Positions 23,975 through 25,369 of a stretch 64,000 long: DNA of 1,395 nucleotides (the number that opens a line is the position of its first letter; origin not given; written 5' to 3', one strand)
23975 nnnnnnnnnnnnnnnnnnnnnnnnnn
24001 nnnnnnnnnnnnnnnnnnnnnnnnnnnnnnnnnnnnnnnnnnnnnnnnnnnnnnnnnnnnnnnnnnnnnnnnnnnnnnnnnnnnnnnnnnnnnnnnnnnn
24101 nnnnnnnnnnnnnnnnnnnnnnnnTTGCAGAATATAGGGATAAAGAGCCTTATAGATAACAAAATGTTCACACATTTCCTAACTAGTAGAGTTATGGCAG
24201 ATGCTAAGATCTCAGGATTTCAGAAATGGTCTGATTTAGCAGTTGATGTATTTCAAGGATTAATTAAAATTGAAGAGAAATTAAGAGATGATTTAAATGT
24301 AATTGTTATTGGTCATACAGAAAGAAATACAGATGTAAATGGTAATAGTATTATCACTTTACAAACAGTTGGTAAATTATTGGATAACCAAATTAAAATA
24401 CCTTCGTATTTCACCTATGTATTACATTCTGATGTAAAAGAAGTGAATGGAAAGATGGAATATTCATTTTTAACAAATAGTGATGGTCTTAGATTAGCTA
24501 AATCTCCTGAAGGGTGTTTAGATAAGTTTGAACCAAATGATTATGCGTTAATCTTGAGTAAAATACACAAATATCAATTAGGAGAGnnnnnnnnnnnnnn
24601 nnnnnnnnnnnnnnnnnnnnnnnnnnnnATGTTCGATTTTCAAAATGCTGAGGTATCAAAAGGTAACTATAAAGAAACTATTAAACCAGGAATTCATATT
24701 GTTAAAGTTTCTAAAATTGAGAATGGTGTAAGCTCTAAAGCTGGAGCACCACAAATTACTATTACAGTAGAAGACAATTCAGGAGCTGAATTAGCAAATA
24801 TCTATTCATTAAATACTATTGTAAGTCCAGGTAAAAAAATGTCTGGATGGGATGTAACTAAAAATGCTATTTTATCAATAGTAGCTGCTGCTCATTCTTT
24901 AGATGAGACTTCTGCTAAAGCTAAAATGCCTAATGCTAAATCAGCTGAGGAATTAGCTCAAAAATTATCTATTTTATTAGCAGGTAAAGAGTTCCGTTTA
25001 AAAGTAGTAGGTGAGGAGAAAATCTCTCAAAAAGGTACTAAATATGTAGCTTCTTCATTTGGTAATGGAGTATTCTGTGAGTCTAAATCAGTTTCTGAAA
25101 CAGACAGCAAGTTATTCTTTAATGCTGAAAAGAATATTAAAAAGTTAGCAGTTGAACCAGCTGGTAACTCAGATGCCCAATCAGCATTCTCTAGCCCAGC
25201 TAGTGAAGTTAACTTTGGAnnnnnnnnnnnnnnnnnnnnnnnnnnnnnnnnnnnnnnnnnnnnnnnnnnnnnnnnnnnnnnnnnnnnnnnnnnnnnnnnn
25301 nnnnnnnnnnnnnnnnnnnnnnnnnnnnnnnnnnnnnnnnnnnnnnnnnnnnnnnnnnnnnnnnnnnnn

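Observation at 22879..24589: AAA_24/Sak4-like ATPase gene interrupted by a group I intron with a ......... HEG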

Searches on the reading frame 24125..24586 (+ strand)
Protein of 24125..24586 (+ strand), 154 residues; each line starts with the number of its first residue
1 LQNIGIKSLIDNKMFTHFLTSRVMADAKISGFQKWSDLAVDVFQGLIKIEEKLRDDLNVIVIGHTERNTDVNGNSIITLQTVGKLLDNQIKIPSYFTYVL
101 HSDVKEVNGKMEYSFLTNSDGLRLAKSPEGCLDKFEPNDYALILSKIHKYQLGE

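Call 5: search_protein_families(library=pfam, proteins=[window:24125-24586:+], max_evalue=1)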
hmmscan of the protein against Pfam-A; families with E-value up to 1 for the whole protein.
window:24125-24586:+ (154 aa): 1 family
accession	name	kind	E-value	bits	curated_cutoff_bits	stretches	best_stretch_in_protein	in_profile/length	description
PF13479.12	AAA_24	-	0.025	14.9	27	1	33-112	98-178/195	AAA domain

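Call 9: search_protein_families(library=phrogs, proteins=[window:24125-24586:+], max_evalue=0.01)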
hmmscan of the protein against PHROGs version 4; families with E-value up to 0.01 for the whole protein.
window:24125-24586:+ (154 aa): 2 families
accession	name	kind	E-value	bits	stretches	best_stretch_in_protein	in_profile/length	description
phrog_2872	-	DNA, RNA and nucleotide metabolism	7.5e-23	82.2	1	15-151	83-211/219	Sak4-like ssDNA annealing protein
phrog_124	-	DNA, RNA and nucleotide metabolism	2.1e-06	28.4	1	23-150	132-260/382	Sak4-like ssDNA annealing protein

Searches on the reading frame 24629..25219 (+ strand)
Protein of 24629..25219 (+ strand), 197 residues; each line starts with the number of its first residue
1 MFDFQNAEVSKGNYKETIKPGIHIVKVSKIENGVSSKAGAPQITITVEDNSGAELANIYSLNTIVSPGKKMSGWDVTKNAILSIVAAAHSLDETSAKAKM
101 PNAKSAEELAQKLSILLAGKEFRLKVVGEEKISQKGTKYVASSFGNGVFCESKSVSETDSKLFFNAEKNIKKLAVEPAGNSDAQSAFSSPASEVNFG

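Call 5: search_protein_families(library=pfam, proteins=[window:24629-25219:+], max_evalue=1)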
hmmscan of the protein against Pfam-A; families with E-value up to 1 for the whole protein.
window:24629-25219:+ (197 aa): 1 family
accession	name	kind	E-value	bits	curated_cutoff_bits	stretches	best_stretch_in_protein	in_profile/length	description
PF03146.21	NtA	-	0.044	14.1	25.1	1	131-169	61-98/115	Agrin NtA domain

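Call 39: search_protein_families(library=phrogs, proteins=[window:24629-25219:+], max_evalue=0.00001)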
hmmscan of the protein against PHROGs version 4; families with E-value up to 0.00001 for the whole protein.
window:24629-25219:+ (197 aa): 0 families
